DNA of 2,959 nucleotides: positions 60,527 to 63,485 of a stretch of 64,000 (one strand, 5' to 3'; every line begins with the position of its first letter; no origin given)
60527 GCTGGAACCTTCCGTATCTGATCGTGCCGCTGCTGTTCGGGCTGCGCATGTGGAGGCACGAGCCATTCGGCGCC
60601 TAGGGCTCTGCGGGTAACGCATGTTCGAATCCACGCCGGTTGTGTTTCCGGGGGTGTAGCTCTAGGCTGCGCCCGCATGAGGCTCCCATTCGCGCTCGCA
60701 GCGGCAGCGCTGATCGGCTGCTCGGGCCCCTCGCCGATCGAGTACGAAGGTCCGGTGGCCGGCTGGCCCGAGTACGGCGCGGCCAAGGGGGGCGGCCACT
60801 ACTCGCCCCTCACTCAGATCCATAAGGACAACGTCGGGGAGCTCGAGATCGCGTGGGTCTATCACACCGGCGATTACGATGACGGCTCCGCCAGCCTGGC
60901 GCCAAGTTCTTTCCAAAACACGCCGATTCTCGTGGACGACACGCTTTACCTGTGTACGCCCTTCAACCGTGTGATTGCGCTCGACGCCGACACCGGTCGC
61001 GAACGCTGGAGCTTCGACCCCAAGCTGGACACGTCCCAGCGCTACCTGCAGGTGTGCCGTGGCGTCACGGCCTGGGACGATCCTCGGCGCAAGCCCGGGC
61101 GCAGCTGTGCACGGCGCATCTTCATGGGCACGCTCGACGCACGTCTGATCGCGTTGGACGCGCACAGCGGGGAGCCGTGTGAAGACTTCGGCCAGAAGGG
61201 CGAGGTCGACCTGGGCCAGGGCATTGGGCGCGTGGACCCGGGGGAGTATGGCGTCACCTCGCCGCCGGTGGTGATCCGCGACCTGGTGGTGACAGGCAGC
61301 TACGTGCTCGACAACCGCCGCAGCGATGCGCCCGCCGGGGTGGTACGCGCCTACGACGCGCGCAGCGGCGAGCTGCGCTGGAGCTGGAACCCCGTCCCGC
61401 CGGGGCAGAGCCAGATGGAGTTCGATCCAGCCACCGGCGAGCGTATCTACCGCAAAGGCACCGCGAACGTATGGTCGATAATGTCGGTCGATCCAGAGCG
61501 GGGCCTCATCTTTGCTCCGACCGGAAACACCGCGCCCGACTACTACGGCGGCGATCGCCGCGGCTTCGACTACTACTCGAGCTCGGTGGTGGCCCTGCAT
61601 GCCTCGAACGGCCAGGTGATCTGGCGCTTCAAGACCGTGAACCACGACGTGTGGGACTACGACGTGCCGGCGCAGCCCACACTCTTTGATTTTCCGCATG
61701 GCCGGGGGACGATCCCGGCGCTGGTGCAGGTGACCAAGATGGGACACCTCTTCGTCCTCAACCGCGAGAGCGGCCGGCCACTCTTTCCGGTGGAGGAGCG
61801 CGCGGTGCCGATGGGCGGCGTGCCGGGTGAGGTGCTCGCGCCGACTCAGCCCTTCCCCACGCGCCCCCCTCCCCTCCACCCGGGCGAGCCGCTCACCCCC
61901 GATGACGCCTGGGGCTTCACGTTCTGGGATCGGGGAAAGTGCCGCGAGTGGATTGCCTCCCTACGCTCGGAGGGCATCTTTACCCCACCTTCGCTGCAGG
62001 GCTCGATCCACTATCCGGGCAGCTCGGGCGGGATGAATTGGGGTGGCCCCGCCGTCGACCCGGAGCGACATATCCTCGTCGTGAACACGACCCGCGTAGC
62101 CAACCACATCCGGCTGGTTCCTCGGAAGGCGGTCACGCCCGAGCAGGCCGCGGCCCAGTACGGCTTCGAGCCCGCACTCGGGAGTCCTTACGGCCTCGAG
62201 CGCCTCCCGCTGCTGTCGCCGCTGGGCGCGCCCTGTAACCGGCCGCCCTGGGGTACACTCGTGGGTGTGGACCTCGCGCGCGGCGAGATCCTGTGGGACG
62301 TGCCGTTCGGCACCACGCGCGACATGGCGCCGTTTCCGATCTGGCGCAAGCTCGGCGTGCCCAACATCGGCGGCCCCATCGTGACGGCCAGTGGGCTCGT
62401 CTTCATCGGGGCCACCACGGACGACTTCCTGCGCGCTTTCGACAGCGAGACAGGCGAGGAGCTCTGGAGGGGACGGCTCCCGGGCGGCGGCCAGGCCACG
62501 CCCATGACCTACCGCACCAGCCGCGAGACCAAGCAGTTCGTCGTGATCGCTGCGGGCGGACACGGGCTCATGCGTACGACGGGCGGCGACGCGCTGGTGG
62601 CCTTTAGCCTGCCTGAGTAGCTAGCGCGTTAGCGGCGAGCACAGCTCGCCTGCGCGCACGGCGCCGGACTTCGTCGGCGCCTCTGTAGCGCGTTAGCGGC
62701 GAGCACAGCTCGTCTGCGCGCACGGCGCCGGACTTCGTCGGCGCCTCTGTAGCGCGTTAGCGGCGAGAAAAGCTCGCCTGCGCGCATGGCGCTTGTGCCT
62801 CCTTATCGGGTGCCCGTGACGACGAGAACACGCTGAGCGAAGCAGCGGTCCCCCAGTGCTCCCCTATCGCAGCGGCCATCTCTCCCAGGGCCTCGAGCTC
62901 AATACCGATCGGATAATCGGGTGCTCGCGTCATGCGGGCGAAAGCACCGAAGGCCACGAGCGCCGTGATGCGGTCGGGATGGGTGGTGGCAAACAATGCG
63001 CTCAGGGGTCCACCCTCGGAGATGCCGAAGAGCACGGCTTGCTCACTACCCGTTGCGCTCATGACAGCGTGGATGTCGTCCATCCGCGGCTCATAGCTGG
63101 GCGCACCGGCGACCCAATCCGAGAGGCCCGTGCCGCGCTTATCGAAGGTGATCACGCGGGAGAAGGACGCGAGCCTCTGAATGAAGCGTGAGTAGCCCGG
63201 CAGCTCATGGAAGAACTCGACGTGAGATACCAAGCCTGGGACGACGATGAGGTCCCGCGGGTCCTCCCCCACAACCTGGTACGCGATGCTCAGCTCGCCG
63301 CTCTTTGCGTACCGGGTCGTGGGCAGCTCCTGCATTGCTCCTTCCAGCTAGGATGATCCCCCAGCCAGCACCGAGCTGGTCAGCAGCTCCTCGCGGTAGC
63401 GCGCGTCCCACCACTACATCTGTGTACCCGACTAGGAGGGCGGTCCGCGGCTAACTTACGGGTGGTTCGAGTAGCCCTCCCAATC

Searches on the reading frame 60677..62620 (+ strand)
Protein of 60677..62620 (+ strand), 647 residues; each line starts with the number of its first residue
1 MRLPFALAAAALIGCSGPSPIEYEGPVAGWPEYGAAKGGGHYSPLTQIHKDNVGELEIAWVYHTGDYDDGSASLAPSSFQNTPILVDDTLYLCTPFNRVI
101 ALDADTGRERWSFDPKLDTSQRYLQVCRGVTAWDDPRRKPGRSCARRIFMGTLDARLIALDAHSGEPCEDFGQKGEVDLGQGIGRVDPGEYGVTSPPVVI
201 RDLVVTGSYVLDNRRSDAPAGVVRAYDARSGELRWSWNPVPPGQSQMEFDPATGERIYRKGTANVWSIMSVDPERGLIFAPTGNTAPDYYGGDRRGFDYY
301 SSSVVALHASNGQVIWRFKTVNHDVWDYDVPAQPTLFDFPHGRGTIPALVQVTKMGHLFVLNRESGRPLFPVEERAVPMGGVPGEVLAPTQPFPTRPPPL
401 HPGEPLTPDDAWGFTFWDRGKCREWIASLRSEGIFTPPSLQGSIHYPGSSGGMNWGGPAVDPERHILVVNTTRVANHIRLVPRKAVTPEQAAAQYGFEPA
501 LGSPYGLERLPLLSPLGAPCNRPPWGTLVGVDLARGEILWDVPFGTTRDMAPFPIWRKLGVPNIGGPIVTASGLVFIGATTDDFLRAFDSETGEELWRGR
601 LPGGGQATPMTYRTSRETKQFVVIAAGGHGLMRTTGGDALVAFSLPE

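Call 55: search_protein_families(library=pfam, proteins=[window:60677-62620:+], max_evalue=0.01)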
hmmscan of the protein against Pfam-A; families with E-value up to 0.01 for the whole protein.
window:60677-62620:+ (647 aa): 3 families
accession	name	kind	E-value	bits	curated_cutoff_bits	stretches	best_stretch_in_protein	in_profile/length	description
PF01011.28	PQQ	-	4.4e-240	798.9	26.7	1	30-622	1-595/595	Glucose/ethanol/alcohol dehydrogenase, beta-propeller domain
PF13360.13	PQQ_2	-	7.9e-18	65.4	27.6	2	526-612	3-72/233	Outer membrane protein assembly factor BamB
PF13570.13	Beta-prop_ACSF4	-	1.2e-05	25.3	133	0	301-338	70-265/329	Beta-alanine-activating enzyme, beta-propeller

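Call 68: find_encoding_contigs(protein=window:60677-62617:+, flank=1500, max_places=10)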
Protein window:60677-62617:+ (647 aa): 15 contigs read that carry it; 4 places shown.
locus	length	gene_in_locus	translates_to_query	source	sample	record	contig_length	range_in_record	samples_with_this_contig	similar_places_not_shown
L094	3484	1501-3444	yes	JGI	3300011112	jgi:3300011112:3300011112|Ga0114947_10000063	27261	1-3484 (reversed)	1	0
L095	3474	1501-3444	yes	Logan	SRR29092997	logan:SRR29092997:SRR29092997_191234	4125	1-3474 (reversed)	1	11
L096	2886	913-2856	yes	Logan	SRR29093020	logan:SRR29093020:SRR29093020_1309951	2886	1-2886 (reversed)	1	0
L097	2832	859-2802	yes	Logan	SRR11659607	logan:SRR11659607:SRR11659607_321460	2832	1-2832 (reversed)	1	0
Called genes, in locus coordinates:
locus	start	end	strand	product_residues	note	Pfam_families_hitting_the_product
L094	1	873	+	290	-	PF00296:Bac_luciferase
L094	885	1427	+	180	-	PF05241:EBP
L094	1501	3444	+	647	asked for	PF01011:PQQ, PF13360:PQQ_2 (weak)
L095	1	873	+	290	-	PF00296:Bac_luciferase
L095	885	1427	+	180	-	PF05241:EBP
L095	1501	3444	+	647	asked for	PF01011:PQQ, PF13360:PQQ_2 (weak)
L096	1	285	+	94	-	?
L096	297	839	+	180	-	PF05241:EBP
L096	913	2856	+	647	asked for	PF01011:PQQ, PF13360:PQQ_2 (weak)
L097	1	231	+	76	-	?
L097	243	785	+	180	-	PF05241:EBP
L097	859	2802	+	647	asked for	PF01011:PQQ, PF13360:PQQ_2 (weak)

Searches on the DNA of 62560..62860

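Call 43: search_rna_families(source=window, start=62560, end=62860, threshold=evalue, max_evalue=10)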
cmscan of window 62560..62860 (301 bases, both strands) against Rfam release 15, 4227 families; matches with E-value up to 10: 6.
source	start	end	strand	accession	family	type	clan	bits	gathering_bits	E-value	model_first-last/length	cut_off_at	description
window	62633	62713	-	RF03407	MIR531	Gene; miRNA;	-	18.7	70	0.58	1-69/69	no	MIR531 microRNA precursor family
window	62635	62715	+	RF03407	MIR531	Gene; miRNA;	-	16.4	70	2.2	1-69/69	no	MIR531 microRNA precursor family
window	62637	62666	+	RF02468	Ms_IGR-4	Gene; sRNA;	-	14.1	55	9.2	1-38/38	no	Mycobacterium sRNA Ms_IGR-4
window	62560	62595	-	RF00915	mir-760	Gene; miRNA;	-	13.7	98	4.6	1-36/80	3'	mir-760 microRNA precursor family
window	62691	62744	-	RF01151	snoU82P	Gene; snRNA; snoRNA; CD-box;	-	8.9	42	7.6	1-55/55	no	Small nucleolar RNA U82P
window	62627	62680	-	RF01151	snoU82P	Gene; snRNA; snoRNA; CD-box;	-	8.6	42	8.9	1-55/55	no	Small nucleolar RNA U82P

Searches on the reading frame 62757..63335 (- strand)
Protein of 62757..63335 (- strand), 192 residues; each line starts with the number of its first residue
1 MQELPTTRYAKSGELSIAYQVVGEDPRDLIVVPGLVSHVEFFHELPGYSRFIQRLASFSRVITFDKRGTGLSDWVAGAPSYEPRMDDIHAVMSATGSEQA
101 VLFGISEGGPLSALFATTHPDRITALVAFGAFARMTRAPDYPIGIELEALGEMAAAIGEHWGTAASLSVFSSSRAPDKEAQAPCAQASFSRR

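Call 55: search_protein_families(library=pfam, proteins=[window:62757-63335:-], max_evalue=0.01)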
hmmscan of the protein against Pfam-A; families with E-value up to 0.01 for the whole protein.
window:62757-63335:- (192 aa): 3 families
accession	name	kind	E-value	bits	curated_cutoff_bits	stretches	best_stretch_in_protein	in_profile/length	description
PF00561.26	Abhydrolase_1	-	2.2e-09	37.8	25.8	1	29-137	3-103/245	alpha/beta hydrolase fold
PF12146.15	Hydrolase_4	-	2.6e-09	37.2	27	1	30-139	8-117/239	Serine aminopeptidase, S33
PF12697.13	Abhydrolase_6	-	0.00088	20.4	26.3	1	29-164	1-123/217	Alpha/beta hydrolase family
